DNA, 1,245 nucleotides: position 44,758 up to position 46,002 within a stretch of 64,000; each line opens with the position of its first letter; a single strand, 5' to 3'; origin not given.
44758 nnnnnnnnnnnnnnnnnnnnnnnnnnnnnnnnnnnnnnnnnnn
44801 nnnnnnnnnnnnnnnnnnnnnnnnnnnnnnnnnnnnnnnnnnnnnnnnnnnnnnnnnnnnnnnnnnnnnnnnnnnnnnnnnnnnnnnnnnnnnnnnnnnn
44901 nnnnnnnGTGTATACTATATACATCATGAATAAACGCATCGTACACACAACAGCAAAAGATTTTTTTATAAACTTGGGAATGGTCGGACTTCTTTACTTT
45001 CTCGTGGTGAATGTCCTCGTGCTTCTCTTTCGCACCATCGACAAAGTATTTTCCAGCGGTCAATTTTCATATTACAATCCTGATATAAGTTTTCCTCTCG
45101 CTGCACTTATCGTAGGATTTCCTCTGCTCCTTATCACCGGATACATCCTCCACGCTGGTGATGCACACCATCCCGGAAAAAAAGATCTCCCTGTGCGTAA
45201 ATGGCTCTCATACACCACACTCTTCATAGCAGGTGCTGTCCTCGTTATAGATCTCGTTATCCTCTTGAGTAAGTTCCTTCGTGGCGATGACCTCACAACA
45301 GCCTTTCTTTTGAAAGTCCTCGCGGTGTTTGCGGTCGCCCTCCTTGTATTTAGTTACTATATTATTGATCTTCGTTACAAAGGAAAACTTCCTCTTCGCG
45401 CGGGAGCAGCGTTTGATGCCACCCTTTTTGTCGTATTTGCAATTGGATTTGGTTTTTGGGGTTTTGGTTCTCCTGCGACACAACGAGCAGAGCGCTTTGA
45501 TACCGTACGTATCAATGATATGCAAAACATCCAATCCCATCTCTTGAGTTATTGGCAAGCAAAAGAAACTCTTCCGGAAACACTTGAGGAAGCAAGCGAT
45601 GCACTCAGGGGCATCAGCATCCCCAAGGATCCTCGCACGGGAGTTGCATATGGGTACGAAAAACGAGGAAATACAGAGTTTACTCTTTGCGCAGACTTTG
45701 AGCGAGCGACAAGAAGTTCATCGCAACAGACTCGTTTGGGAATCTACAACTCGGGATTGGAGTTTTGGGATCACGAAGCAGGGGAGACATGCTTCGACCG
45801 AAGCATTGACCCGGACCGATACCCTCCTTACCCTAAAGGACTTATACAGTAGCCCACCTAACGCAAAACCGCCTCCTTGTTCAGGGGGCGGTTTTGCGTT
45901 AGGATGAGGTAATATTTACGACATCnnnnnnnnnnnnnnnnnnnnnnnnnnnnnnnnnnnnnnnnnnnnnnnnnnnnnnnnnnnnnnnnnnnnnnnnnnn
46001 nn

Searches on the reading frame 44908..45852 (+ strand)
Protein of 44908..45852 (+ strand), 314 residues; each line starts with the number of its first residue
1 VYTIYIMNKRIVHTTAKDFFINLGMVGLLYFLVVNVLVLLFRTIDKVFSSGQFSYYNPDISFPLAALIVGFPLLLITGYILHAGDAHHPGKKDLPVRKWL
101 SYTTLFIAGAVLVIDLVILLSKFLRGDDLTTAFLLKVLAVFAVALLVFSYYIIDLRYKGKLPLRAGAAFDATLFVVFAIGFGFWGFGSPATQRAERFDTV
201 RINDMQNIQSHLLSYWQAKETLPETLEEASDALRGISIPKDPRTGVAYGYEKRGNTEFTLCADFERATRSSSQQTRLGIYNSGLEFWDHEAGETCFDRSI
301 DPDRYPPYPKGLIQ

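Call 54: search_protein_families(library=pfam, proteins=[window:44908-45852:+], max_evalue=0.001)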
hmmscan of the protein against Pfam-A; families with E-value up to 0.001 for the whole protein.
window:44908-45852:+ (314 aa): 1 family
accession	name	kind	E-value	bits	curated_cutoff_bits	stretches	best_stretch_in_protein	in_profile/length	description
PF18920.5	DUF5671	-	2.2e-16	60.4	28.4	1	19-150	2-131/132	Domain of unknown function (DUF5671)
